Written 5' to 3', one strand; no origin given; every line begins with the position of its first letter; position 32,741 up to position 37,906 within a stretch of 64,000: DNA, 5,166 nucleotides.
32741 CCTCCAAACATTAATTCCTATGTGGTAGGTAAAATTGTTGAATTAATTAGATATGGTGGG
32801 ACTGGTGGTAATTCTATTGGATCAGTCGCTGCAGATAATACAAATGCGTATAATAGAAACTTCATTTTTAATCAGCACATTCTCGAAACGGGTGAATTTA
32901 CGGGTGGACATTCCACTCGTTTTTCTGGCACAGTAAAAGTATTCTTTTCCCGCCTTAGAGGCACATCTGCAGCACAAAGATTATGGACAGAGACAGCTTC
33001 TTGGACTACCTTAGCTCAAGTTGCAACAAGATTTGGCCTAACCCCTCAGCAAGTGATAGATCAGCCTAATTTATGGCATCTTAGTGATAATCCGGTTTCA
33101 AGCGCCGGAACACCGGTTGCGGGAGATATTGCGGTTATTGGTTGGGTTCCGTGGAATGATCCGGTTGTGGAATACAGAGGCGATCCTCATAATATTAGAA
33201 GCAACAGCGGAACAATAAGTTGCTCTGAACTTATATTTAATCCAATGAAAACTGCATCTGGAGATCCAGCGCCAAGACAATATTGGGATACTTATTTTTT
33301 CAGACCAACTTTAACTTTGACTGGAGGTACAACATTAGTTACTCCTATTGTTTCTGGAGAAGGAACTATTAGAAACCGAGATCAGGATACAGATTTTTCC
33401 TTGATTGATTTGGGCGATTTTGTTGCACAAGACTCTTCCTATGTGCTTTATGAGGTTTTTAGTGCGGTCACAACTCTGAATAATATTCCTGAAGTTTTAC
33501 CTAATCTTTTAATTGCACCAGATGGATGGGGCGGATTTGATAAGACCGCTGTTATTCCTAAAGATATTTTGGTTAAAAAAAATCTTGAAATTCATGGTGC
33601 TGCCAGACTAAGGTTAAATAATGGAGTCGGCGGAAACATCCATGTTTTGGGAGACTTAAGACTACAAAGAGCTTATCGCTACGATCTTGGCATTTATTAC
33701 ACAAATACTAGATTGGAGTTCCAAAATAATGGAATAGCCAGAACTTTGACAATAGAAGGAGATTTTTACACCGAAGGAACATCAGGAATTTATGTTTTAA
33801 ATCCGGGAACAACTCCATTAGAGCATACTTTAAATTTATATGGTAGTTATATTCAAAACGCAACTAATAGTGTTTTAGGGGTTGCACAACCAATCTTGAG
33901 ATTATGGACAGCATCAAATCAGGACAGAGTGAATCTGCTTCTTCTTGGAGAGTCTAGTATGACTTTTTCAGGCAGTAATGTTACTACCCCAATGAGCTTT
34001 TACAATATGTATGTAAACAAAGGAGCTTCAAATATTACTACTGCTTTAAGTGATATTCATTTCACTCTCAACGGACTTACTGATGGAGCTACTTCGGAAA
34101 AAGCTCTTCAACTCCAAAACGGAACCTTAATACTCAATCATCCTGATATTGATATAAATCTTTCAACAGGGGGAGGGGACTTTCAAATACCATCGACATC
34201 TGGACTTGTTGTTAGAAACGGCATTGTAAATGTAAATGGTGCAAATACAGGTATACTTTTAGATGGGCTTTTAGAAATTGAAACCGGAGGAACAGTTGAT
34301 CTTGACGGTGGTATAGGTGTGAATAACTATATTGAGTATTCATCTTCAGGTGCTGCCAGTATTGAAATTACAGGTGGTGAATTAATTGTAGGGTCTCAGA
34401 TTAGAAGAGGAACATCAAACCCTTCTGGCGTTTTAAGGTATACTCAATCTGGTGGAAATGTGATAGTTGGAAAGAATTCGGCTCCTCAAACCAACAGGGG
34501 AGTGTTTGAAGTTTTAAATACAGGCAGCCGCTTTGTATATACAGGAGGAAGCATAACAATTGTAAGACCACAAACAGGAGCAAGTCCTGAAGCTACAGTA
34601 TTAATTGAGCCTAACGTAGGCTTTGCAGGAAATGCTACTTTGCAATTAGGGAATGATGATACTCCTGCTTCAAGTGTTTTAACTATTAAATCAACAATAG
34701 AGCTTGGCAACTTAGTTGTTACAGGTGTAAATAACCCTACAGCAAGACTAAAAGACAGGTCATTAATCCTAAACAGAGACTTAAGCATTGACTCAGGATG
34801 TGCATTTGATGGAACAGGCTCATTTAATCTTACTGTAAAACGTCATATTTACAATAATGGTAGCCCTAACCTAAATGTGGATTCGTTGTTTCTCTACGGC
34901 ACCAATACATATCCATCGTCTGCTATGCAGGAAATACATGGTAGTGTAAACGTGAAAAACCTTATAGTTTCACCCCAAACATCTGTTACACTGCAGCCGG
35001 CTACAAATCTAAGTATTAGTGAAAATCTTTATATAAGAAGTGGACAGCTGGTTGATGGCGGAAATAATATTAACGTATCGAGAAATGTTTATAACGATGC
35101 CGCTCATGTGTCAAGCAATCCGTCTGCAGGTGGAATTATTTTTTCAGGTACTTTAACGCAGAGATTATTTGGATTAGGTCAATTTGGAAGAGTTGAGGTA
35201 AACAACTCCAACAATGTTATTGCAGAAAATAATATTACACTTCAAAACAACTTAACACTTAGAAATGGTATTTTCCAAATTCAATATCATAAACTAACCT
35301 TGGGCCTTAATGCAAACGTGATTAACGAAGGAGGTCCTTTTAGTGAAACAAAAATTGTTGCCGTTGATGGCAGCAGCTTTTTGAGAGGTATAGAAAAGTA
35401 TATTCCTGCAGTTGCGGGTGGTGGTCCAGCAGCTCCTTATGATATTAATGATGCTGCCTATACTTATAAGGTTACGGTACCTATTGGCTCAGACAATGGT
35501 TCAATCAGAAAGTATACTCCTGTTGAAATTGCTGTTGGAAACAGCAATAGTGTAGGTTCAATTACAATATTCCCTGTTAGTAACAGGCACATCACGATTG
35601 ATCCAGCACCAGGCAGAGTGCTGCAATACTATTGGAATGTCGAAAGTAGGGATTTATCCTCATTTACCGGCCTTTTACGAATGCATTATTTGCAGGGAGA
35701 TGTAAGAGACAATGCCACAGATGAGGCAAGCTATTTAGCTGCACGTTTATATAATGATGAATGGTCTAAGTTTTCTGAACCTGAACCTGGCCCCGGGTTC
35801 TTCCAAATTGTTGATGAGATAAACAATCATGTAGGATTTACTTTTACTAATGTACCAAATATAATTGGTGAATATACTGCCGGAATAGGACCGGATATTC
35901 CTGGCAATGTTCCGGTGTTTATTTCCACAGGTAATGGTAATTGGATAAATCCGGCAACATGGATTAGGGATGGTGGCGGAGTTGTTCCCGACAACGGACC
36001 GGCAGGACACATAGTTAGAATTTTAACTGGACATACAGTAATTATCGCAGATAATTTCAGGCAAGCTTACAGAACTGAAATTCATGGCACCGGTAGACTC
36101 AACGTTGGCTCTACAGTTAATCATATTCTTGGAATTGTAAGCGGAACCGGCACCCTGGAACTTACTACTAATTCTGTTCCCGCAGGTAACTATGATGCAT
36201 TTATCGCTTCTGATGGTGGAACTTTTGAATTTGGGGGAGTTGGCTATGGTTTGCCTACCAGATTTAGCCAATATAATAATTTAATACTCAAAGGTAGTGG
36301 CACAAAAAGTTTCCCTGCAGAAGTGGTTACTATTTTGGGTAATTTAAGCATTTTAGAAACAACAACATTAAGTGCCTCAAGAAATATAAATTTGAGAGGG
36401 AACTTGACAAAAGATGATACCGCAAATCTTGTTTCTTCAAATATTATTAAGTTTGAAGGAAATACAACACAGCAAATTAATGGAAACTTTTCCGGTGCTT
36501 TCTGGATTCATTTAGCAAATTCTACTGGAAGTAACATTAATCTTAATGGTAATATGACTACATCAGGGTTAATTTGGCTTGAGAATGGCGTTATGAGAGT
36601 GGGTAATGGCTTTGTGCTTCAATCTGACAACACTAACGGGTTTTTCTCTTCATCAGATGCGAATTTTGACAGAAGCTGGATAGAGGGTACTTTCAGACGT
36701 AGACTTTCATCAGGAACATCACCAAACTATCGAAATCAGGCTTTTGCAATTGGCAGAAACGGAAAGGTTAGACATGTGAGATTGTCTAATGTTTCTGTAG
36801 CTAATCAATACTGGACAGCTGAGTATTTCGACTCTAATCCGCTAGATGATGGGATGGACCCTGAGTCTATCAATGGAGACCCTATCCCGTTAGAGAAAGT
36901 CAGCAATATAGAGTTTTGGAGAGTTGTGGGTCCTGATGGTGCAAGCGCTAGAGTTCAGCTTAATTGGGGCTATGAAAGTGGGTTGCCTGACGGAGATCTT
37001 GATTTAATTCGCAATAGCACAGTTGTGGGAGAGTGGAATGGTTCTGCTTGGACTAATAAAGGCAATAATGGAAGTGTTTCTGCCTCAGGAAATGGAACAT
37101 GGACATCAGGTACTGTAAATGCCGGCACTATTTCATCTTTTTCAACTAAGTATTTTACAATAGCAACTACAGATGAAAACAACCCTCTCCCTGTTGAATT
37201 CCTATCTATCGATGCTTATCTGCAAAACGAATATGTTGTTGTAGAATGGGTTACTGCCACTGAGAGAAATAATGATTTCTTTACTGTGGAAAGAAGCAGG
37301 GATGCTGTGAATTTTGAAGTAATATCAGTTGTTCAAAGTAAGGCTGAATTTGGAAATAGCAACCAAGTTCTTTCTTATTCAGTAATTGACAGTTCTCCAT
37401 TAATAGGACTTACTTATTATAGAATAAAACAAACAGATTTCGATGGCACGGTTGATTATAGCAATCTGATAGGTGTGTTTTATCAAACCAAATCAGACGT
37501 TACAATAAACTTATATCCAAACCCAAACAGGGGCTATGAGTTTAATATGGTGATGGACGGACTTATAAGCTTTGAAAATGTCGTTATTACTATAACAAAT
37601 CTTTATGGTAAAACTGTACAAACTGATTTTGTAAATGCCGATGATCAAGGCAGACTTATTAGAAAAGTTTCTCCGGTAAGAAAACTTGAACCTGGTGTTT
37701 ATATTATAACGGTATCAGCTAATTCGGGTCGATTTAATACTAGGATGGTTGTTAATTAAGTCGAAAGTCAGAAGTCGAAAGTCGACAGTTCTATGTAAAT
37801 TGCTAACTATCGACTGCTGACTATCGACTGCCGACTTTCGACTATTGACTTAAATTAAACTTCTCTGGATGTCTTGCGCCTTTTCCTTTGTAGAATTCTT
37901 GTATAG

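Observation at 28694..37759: Giant LamG / beta-helix-like T9SS cargo protein placed directly behind an orphan wza-wzc pair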

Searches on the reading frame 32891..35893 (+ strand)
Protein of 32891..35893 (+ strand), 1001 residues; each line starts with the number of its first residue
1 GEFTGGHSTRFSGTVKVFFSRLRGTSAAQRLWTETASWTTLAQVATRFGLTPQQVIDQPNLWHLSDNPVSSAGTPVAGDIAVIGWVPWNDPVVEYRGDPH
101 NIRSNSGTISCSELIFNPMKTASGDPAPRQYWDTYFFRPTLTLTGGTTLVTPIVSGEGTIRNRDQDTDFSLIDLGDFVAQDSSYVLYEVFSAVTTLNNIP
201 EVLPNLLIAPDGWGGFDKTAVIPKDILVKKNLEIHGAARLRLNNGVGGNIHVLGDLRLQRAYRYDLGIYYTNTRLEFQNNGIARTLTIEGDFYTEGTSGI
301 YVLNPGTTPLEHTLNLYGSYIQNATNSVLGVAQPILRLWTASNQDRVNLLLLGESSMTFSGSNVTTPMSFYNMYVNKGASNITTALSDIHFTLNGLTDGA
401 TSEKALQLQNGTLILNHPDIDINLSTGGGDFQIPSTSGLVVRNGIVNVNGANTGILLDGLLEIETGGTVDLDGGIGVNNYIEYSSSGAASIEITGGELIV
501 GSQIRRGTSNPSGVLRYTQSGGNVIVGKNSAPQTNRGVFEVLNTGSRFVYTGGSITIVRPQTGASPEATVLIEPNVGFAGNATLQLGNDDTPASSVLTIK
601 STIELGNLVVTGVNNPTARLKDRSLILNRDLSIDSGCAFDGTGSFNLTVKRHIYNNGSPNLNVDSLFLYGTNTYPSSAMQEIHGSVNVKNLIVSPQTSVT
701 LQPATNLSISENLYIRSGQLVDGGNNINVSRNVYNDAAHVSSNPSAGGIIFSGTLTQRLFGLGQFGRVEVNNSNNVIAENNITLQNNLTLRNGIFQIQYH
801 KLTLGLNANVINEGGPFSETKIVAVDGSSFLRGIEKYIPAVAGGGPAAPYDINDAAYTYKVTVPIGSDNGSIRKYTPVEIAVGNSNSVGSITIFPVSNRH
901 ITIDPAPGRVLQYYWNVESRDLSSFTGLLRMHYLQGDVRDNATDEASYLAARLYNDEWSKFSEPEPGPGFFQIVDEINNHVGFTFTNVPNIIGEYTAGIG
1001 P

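Call 93: search_protein_representatives(protein=window:32891-35893:+)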
Query: 1001 residues. Proteins with E-value up to 0.001 (for the whole library): 671; up to 1e-10: 591; up to 1e-30: 455. The best 150 are listed.
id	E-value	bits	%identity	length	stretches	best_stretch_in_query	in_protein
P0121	9.9e-282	953.7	57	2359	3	299-1001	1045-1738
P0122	8.7e-258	874.5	46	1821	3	1-1000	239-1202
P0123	2.9e-231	786.7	46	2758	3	1-972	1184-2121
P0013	5.3e-220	749.4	42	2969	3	3-1000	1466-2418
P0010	9.1e-217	738.7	44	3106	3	70-1001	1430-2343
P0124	1.6e-216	737.8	46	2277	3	56-998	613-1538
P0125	1.4e-188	645.4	38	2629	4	1-998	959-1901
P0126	2.1e-184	631.6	54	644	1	153-794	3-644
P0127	5.4e-183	626.9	41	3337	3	1-974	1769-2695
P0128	5.7e-178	610.3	48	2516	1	146-999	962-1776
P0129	4.7e-165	567.5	39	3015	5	2-999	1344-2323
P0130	3.2e-158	544.9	38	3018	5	3-1001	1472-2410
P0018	4.4e-153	527.9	41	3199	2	1-998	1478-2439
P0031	2.7e-152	525.3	40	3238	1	1-999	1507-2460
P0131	5.6e-149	514.3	40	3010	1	1-999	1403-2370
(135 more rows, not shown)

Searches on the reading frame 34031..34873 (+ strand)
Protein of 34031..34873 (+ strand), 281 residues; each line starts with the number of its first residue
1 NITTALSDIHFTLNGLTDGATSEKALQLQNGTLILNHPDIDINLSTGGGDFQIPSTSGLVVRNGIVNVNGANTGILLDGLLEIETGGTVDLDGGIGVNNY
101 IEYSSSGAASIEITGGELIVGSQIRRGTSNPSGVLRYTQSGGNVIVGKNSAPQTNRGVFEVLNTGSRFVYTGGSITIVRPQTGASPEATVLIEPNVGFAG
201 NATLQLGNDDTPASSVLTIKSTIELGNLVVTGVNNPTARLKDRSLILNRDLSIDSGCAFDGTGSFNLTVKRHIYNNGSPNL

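Call 82: search_solved_structures(query=A8, max_evalue=10, show_alignments=1)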
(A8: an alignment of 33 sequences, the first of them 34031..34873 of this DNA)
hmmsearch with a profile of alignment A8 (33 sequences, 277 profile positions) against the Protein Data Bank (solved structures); distinct sequences matched with E-value up to 10: 3.
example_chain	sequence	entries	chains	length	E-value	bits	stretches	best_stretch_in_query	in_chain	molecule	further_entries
4peu_A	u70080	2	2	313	0.44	12.7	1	48-94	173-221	Uncharacterized protein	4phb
6p78_A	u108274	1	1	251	0.75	12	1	152-192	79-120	Queuine lyase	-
7tcq_H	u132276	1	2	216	1.7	10.8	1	150-204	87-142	Anti-SARS-CoV-2 antibody WS6 Fab heavy chain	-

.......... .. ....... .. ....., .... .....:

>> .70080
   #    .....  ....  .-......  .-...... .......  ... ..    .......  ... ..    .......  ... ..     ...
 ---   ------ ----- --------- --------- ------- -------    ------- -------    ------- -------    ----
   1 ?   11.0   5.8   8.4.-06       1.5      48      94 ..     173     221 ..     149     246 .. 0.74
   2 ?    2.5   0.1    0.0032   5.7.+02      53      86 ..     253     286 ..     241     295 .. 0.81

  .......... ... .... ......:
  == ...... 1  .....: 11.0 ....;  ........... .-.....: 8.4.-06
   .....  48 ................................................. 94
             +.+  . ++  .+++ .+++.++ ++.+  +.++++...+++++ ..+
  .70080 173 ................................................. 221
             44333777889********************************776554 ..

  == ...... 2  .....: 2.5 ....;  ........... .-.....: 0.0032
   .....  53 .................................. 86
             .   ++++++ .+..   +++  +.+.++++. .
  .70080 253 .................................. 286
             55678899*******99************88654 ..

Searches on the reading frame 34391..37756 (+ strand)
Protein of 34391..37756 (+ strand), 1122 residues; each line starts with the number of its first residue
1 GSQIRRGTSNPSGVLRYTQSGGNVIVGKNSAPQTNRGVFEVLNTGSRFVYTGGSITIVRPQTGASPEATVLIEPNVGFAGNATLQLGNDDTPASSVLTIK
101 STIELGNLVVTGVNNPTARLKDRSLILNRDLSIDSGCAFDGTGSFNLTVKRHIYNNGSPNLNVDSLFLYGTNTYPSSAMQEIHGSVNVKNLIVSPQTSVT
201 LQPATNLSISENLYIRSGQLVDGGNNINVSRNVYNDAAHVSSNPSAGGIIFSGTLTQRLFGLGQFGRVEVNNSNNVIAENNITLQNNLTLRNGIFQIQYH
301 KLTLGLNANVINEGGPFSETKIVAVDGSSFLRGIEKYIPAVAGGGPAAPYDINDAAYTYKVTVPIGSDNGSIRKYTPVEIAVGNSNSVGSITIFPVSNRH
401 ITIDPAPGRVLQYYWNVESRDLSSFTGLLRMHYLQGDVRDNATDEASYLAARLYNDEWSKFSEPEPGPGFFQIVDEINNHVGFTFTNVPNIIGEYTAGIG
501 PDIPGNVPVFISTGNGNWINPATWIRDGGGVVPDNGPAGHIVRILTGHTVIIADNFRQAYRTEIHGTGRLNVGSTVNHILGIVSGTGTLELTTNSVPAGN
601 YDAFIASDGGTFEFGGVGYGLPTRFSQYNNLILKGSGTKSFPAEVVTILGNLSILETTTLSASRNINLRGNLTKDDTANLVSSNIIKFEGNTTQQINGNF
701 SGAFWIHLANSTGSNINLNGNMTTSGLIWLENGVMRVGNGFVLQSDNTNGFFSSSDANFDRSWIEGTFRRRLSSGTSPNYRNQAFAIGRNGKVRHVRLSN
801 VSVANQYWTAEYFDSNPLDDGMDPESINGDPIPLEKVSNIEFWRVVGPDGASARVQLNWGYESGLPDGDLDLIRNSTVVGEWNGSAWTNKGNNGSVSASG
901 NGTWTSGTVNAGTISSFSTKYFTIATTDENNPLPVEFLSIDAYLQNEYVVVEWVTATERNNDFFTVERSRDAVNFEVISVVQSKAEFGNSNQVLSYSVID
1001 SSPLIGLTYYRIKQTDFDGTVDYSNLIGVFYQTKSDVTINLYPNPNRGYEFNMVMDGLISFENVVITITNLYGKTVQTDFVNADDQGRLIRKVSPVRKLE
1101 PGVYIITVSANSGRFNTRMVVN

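Call 70: predict_structure(alignment_id=A7)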
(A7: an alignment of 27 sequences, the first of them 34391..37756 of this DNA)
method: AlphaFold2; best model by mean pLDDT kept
length: 1122 residues; sequences in the alignment: 27
mean_pLDDT: 87.1   pTM: 0.58
mean pLDDT of the five models: 87.1, 86.6, 86.2, 85.9, 85.7
residues with pLDDT >= 90: 591; 70-90: 432; 50-70: 87; < 50: 12
segments of 3 or more residues with pLDDT < 50: 866-868, 930-933, 1033-1036
pLDDT, mean of each block of 10 residues (from residue 1): 78 88 87 70 91 92 79 91 94 92 95 94 94 96 92 96 96 89 96 96 94 96 95 95 90 94 91 93 92 91 92 92 81 89 89 94 90 91 95 90 80 91 94 86 76 91 76 87 92 91 90 96 92 89 97 90 96 89 95 87 91 93 89 95 91 96 93 94 88 91 86 85 87 87 81 61 89 69 83 86 87 82 62 71 90 87 57 72 85 59 67 87 76 65 87 81 93 91 82 85 87 86 87 62 86 85 90 88 86 89 90 87 87
secondary structure, 60 per line:
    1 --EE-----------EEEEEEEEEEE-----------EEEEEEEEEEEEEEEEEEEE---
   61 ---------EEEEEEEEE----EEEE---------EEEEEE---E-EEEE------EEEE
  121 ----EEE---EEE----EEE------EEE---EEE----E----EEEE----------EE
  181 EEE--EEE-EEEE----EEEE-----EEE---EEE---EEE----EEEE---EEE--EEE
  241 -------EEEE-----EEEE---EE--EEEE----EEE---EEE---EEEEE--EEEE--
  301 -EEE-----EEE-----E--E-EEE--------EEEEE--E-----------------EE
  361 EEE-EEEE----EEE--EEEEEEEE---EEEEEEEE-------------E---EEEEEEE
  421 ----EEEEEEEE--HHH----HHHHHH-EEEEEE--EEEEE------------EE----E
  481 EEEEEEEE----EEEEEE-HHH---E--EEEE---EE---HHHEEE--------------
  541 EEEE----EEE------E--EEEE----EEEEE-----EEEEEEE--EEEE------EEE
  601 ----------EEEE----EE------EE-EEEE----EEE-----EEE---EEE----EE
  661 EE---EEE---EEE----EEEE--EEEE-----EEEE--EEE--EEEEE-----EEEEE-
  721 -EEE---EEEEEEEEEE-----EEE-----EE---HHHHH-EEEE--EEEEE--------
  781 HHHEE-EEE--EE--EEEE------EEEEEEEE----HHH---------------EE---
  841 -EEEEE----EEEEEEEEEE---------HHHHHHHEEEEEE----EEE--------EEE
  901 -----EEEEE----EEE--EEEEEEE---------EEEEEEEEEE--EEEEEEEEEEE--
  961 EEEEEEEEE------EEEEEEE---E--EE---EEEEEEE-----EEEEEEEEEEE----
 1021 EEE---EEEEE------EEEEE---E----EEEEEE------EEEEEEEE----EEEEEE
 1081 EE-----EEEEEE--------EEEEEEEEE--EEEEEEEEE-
elements in order (helices of 4 or more, strands of 3 or more residues): E16-26 E38-57 E70-78 E83-86 E96-101 E107-110 E117-120 E125-127 E131-133 E138-140 E147-149 E153-155 E165-168 E179-183 E186-188 E190-193 E198-201 E207-209 E213-215 E219-221 E226-229 E233-235 E238-240 E248-251 E257-260 E268-271 E276-278 E282-284 E288-292 E295-298 E302-304 E310-312 E323-325 E334-338 E359-363 E365-368 E373-375 E378-385 E389-396 E414-420 E425-432 H442-447 E449-454 E457-461 E480-488 E493-498 E509-512 E524-526 E541-544 E549-551 E561-564 E569-573 E579-585 E588-591 E598-600 E611-614 E630-633 E638-640 E646-648 E652-654 E659-662 E666-668 E672-674 E679-682 E685-688 E694-697 E700-702 E705-709 E715-719 E722-724 E728-737 E743-745 H756-760 E762-765 E768-772 E787-789 E796-799 E806-813 E842-846 E851-860 H870-876 E877-882 E887-889 E898-900 E906-910 E915-917 E920-926 E936-945 E948-958 E961-969 E976-982 E994-1000 E1006-1016 E1021-1023 E1027-1031 E1038-1042 E1051-1056 E1063-1070 E1075-1082 E1088-1093 E1102-1110 E1113-1121
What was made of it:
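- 36674..37189 (+): S3 beta-sandwich (aa 2661-2832). AF2 model 2 shows strands with pLDDT 60-90 (call 70).
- On T9SS type A cargo: The AF2 model shows a beta-sandwich at aa 2939-3021 (call 70).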

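Call 73: fold_search(model_id=the predicted structure, library=pdb)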
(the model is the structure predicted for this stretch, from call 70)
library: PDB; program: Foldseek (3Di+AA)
matches with E <= 10: 1625; with E <= 0.001: 46
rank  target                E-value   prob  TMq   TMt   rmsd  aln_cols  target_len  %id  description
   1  5e53_D                1.2e-05  1.00  0.09  0.27  15.5       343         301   12  Crystal structure of chicken CNTN1 FN1-FN3 domains (released 2016-08-31)
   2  5e7l                  1.7e-05  1.00  0.09  0.24  15.4       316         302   13  Crystal structure of mouse CNTN2 FN1-FN3 domains (released 2016-08-31)
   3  7mrk_D                2.4e-05  1.00  0.10  0.29  15.3       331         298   12  Chicken CNTN4 APP complex (released 2022-01-05)
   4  5e53_B                3.1e-05  1.00  0.10  0.27  14.9       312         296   14  Crystal structure of chicken CNTN1 FN1-FN3 domains (released 2016-08-31)
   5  5e53_A                3.1e-05  1.00  0.09  0.28  14.9       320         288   12  Crystal structure of chicken CNTN1 FN1-FN3 domains (released 2016-08-31)
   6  5e53_C                4.6e-05  1.00  0.09  0.28  15.4       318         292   13  Crystal structure of chicken CNTN1 FN1-FN3 domains (released 2016-08-31)
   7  3l5i                  4.8e-05  1.00  0.10  0.26  14.5       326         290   16  Crystal structure of FnIII domains of human GP130 (Domains 4-6) (released 2010-05-12)
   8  7mro                  5.3e-05  1.00  0.10  0.27  15.7       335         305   10  Zebrafish CNTN4 FN1-FN3 domains (released 2022-01-05)
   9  8dpt_A                5.8e-05  1.00  0.09  0.20  18.3       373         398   11  The structure of the IL-11 signalling complex, with full-length extracellular gp130 (released 2023-11-29)
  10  5i99                  5.8e-05  1.00  0.09  0.21  23.9       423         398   10  Crystal structure of mouse CNTN3 Ig5-Fn2 domains (released 2016-08-31)
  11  7v3p_B                5.8e-05  0.69  0.09  0.12  35.6      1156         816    8  Cryo-EM structure of the IGF1R/insulin complex (released 2022-08-17)
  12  8v29_B                6.9e-05  1.00  0.09  0.15  19.3       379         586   14  Cryo-EM structure of human type I OSM receptor complex: model for full extracellular assembly (released 2024-11-20)
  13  9ba4_A                7.5e-05  1.00  0.10  0.11  23.2       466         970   12  Full-length cross-linked Contactin 2 (CNTN2) (released 2024-07-17)
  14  7mrq                  8.6e-05  1.00  0.10  0.27  14.7       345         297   10  Chicken CNTN4 FN1-FN3 domains with T751A, V752A, Y781A, E786A mutations (released 2022-01-05)
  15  2q7n_A                9.8e-05  1.00  0.13  0.24  17.8       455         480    9  Crystal structure of Leukemia inhibitory factor in complex with LIF receptor (domains 1-5) (released 2007-07-31)
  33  6za2_A                4.8e-04  1.00  0.09  0.09  23.9       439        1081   12  Crystal structure of dimeric latent PorU from Porphyromonas gingivalis (released 2021-09-29)
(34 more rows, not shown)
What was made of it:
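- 37190..37507 (+): FN3-like pre-CTD beta-sandwich (aa 2833-2938; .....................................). Foldseek matches to tandem FN3 structures, E 1e-5 (call 73).
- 37508..37759 (+): Type A T9SS C-terminal sorting domain (aa 2939-3021) and stop codon. PorU (6za2) is among the fold matches (call 73).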
